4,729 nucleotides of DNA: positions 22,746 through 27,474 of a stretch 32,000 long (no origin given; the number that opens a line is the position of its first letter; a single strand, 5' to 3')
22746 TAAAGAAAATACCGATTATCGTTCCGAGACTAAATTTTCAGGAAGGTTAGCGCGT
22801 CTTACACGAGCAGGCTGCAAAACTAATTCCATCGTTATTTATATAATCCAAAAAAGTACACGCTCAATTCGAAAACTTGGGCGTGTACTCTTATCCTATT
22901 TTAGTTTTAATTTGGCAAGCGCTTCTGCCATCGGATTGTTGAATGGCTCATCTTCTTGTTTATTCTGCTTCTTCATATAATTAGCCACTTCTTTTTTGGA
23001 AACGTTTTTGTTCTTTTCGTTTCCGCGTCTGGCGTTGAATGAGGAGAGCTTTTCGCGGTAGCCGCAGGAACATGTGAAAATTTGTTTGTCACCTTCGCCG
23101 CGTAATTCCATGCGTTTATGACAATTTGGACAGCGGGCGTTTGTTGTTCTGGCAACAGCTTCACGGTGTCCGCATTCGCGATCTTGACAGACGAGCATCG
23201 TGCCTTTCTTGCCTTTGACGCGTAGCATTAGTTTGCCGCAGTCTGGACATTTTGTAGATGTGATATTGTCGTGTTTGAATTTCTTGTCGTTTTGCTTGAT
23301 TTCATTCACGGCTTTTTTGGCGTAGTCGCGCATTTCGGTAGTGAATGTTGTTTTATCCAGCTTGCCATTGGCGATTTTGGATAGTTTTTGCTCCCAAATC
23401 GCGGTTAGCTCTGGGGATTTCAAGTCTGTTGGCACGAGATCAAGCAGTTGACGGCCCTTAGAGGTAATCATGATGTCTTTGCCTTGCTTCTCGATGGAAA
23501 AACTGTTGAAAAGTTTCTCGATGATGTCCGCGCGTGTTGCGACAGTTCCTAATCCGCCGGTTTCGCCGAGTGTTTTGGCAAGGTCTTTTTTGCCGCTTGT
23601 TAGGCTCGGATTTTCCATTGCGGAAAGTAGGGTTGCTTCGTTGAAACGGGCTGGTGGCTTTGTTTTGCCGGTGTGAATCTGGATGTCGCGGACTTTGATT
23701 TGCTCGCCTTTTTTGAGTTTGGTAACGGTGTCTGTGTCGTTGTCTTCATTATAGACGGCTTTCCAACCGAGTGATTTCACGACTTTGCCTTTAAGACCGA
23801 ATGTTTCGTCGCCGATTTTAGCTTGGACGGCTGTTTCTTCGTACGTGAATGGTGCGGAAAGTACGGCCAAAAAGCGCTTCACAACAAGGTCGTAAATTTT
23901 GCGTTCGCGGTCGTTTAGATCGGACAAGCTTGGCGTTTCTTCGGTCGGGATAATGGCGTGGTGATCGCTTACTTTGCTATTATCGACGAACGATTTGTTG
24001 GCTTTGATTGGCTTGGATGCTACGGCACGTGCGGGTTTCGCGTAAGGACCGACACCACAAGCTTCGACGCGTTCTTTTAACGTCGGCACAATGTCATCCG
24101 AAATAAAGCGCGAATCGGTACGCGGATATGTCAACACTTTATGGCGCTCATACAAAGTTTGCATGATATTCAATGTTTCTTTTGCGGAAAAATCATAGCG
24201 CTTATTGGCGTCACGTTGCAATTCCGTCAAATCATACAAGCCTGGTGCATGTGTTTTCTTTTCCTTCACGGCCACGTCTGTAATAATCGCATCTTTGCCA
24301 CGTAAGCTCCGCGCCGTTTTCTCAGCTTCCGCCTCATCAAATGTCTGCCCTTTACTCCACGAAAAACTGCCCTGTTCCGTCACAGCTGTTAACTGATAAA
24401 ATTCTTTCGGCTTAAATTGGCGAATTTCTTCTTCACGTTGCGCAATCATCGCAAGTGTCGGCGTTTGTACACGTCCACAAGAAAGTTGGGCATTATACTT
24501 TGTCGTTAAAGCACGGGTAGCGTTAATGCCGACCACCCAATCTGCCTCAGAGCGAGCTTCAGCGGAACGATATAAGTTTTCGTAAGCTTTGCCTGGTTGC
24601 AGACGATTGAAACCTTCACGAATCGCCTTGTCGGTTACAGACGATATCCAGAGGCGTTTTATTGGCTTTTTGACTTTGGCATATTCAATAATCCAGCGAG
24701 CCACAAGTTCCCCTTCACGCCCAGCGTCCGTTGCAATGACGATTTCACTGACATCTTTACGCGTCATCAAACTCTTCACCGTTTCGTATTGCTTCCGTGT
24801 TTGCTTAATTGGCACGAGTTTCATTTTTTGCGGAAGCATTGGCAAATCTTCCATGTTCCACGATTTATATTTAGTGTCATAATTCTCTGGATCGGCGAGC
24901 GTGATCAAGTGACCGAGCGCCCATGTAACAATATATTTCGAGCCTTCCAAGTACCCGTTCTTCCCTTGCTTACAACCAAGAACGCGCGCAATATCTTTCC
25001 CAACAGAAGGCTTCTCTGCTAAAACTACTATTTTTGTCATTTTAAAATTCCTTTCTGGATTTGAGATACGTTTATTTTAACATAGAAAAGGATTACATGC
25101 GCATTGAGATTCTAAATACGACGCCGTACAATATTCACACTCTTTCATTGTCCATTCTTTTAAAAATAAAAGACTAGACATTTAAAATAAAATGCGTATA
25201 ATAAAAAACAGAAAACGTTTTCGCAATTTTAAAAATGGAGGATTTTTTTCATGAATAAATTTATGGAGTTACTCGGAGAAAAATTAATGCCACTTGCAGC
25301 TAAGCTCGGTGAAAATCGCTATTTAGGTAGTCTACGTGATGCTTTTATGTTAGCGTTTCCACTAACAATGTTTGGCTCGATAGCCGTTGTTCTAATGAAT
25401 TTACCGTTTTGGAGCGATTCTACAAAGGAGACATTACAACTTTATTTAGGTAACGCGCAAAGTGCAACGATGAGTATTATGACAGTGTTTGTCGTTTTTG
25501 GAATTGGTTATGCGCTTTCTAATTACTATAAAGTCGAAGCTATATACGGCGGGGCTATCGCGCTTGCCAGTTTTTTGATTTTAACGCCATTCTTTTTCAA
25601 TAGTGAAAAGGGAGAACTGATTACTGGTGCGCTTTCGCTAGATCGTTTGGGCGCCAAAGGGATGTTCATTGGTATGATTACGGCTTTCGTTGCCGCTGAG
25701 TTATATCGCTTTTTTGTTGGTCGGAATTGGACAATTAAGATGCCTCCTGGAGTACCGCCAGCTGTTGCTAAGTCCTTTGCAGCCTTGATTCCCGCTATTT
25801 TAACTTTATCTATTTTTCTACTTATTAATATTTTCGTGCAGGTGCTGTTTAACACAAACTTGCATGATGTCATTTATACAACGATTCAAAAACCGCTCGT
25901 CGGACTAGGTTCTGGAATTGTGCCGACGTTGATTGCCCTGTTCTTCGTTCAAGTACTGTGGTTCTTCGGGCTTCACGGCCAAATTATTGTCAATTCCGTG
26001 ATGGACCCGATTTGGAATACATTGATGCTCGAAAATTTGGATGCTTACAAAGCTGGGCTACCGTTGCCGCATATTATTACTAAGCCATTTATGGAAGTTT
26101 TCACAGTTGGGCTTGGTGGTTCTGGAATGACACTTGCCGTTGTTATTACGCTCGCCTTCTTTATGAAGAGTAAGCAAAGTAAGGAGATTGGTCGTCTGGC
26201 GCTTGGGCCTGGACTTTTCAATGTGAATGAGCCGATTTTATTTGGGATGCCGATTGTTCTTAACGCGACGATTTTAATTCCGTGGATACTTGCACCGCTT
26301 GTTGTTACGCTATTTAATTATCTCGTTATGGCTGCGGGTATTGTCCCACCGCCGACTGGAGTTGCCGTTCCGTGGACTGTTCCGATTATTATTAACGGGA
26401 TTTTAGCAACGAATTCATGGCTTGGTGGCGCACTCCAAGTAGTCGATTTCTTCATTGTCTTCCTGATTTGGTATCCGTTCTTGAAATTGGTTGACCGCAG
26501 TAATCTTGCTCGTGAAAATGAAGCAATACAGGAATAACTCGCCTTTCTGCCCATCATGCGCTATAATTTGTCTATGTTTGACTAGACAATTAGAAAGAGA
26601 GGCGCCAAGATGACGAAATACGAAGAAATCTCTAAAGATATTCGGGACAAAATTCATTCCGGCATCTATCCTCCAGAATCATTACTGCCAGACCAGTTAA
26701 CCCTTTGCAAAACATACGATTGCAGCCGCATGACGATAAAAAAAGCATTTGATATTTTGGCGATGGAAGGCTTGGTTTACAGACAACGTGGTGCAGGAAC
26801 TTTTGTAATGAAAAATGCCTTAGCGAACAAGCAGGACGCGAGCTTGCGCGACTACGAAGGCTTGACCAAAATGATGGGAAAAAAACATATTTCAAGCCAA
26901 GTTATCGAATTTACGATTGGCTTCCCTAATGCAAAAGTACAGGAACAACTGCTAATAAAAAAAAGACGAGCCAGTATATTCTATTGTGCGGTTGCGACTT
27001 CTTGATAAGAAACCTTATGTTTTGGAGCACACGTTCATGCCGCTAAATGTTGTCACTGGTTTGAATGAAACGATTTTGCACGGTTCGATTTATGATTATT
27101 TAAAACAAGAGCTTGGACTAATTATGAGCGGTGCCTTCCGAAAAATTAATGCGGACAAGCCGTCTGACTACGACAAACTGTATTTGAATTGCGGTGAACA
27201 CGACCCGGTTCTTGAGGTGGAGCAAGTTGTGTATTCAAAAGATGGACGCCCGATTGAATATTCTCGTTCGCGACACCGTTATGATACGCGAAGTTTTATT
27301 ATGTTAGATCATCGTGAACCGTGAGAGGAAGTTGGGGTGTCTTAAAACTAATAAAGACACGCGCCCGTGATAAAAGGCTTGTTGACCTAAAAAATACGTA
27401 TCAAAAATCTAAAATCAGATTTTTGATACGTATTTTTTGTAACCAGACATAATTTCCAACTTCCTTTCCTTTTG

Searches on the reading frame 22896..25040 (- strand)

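Call 12: search_protein_families(library=ncbifam, proteins=[window:22896-25040:-], max_evalue=0.00001)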
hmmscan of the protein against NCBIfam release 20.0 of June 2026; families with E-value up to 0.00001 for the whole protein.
window:22896-25040:- (714 aa): 12 families
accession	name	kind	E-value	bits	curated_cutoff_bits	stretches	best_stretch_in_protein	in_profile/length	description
NF005829.0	PRK07726.1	subfamily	3.5e-256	852.1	597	1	4-688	2-667/669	DNA topoisomerase 3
TIGR01056.1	topB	subfamily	2.2e-253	842.9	515.75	1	4-711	3-702/706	DNA topoisomerase III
NF006032.0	PRK08173.1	equivalog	5.2e-177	590.2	1058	1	1-605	1-634/863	DNA topoisomerase III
NF011313.0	PRK14724.1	equivalog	4.3e-138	461.7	1088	1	1-605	1-654/988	DNA topoisomerase III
TIGR01057.1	topA_arch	equivalog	1.2e-84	284.7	458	1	8-619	2-613/618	DNA topoisomerase I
NF004438.0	PRK05776.1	equivalog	6.4e-81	272.5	793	1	3-644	9-613/677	DNA topoisomerase I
TIGR01051.1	topA_bact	equivalog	2.2e-71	241.7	456.4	1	29-625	15-627/632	type I DNA topoisomerase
NF005555.0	PRK07220.1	equivalog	7.8e-66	222.9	635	1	6-638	4-639/740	DNA topoisomerase I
NF011532.0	PRK14973.1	equivalog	4e-53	180.4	930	1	81-615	82-607/936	DNA topoisomerase I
NF006451.0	PRK08780.1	equivalog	7.4e-45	153.6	1265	1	72-584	51-579/824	DNA topoisomerase I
TIGR01054.1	rgy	equivalog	5.3e-36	123.6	471.7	1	76-565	700-1160/1172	reverse gyrase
NF004966.0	PRK06319.1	equivalog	1.6e-34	119.1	868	2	236-617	238-615/862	DNA topoisomerase I/SWI domain fusion protein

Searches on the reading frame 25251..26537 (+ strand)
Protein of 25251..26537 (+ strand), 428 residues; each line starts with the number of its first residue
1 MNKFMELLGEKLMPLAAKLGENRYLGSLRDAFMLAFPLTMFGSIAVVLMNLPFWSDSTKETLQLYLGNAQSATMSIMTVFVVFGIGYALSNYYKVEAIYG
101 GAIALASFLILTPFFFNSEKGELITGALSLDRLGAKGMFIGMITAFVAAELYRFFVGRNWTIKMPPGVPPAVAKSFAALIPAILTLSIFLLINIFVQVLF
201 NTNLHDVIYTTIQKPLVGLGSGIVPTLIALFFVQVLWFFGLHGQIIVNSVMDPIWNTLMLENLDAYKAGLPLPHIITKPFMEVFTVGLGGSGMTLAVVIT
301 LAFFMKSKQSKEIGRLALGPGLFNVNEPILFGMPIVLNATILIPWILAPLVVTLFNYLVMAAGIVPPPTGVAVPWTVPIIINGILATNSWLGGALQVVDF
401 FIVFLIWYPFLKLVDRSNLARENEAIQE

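Call 12: search_protein_families(library=ncbifam, proteins=[window:25251-26537:+], max_evalue=0.00001)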
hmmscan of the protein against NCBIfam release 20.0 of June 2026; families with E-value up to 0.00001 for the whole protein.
window:25251-26537:+ (428 aa): 5 families
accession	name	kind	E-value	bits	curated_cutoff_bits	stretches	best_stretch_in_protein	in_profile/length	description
TIGR00359.1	cello_pts_IIC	equivalog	4.6e-156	520.1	434.45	1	12-424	1-424/424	PTS cellobiose transporter subunit IIC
TIGR00410.1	lacE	subfamily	4.6e-156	520.1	236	1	12-424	1-424/424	PTS system, lactose/cellobiose family IIC component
NF007157.0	PRK09592.1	equivalog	5.9e-72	242.9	503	1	2-425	5-447/451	PTS cellobiose transporter subunit IIC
NF007634.0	PRK10297.1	equivalog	2.6e-60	204.3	760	1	1-423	1-439/452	PTS N,N'-diacetylchitobiose transporter subunit IIC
TIGR00394.1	lac_pts_IIC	equivalog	2.8e-60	204.7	614.4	1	13-423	2-411/412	lactose-specific PTS transporter subunit EIIC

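Call 13: find_encoding_contigs(protein=window:25251-26537:+, flank=3000, max_places=4)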
Protein window:25251-26537:+ (428 aa): 2 contigs read that carry it; 2 places shown.
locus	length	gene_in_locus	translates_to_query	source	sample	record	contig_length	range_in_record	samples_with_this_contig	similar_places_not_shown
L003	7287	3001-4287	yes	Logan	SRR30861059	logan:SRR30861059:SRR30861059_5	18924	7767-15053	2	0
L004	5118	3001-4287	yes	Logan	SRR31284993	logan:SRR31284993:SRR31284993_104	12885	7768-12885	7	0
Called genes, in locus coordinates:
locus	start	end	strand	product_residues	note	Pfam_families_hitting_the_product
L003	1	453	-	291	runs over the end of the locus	PF02016:Peptidase_S66, PF17676:Peptidase_S66C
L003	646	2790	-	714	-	PF01751:Toprim, PF01131:Topoisom_bac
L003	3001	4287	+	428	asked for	PF02378:PTS_EIIC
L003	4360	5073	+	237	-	PF00392:GntR, PF07702:UTRA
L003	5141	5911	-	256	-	PF01061:ABC2_membrane, PF12698:ABC2_membrane_3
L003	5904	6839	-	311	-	PF00005:ABC_tran, PF13304:AAA_21 (weak)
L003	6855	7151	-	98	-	PF12840:HTH_20 (weak), PF01022:HTH_5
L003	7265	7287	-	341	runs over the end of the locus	PF06030:WxLIP_PGBD, PF11797:WxLIP_HBD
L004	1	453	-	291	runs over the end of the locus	PF02016:Peptidase_S66, PF17676:Peptidase_S66C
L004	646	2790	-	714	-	PF01751:Toprim, PF01131:Topoisom_bac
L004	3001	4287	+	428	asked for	PF02378:PTS_EIIC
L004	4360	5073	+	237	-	PF00392:GntR, PF07702:UTRA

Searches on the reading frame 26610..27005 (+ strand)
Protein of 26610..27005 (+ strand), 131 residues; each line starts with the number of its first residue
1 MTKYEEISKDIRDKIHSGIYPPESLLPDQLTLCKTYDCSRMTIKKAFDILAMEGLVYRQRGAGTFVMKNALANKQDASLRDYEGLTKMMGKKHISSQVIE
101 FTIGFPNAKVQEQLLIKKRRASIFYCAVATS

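Call 12: search_protein_families(library=ncbifam, proteins=[window:26610-27005:+], max_evalue=0.00001)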
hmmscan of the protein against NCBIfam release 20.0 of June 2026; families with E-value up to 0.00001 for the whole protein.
window:26610-27005:+ (131 aa): 18 families
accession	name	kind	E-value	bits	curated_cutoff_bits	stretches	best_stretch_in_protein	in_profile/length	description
TIGR02018.2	his_ut_repres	equivalog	3.5e-20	72.3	220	1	4-120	1-115/226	histidine utilization transcriptional repressor HutC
NF041547.1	GntR_LSA1692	equivalog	9.1e-19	68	275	1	3-119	2-118/233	GntR family transcriptional regulator, LSA1692 subfamily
TIGR02404.1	trehalos_R_Bsub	equivalog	7.8e-17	61.7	211.95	1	3-108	1-105/233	trehalose operon repressor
NF008491.0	PRK11402.1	subfamily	1.2e-15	57.7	269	1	4-118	13-124/243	GntR family transcriptional regulator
NF052282.1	PLP_TF_PdxR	equivalog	1.7e-14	53.7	320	1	4-103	3-99/448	MocR-like pyridoxine biosynthesis transcription factor PdxR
TIGR02325.1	C_P_lyase_phnF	equivalog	2.1e-14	53.6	156.8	1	2-117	8-121/238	phosphonate metabolism transcriptional regulator PhnF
TIGR03337.1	phnR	equivalog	9e-12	45.2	296.75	1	3-119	2-116/231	phosphonate utilization transcriptional regulator PhnR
NF011575.0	PRK14999.1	equivalog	1.8e-11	43.8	424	1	4-68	14-78/241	histidine utilization repressor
NF007292.0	PRK09764.1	equivalog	8.2e-09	35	281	1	3-119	6-120/240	GntR family transcriptional regulator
NF052290.2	MocR_like_YczR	exception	1.1e-08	34.3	487.4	1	3-93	20-99/458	MocR-like transcription factor YczR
NF047563.1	modulin_PmtR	equivalog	1.8e-08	34.5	200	1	4-92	14-102/125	PSM export ABC transporter transcriptional regulator PmtR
NF007588.0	PRK10225.1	equivalog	3.2e-08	33.2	442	1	3-101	10-112/257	Uxu operon transcriptional regulator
NF052281.1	rhizopine_MocR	equivalog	6.5e-08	31.6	650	1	5-81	21-97/479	rhizopine catabolism transcriptional regulator MocR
NF008571.0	PRK11523.1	equivalog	2.1e-07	30.7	396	1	4-102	10-112/258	transcriptional regulator ExuR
NF052286.1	ecto_TF_EhuR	exception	6.9e-07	28.2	480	1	3-76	12-85/458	MocR-like ectoine utilization transcription factor EhuR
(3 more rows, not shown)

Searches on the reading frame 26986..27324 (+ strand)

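Call 12: search_protein_families(library=ncbifam, proteins=[window:26986-27324:+], max_evalue=0.00001)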
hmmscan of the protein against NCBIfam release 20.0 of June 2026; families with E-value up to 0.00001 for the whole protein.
window:26986-27324:+ (112 aa): 5 families
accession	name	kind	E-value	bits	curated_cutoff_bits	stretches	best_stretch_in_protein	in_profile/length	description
TIGR02404.1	trehalos_R_Bsub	equivalog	2.4e-17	63.3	211.95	1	2-105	125-228/233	trehalose operon repressor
NF041547.1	GntR_LSA1692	equivalog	5.7e-12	45.7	275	1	2-106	126-228/233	GntR family transcriptional regulator, LSA1692 subfamily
NF007292.0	PRK09764.1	equivalog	4.7e-11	42.3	281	1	2-110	128-236/240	GntR family transcriptional regulator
NF008491.0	PRK11402.1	subfamily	3.7e-08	33.2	269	1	2-96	133-228/243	GntR family transcriptional regulator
TIGR02325.1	C_P_lyase_phnF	equivalog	1.4e-07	31.3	156.8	1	3-106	132-236/238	phosphonate metabolism transcriptional regulator PhnF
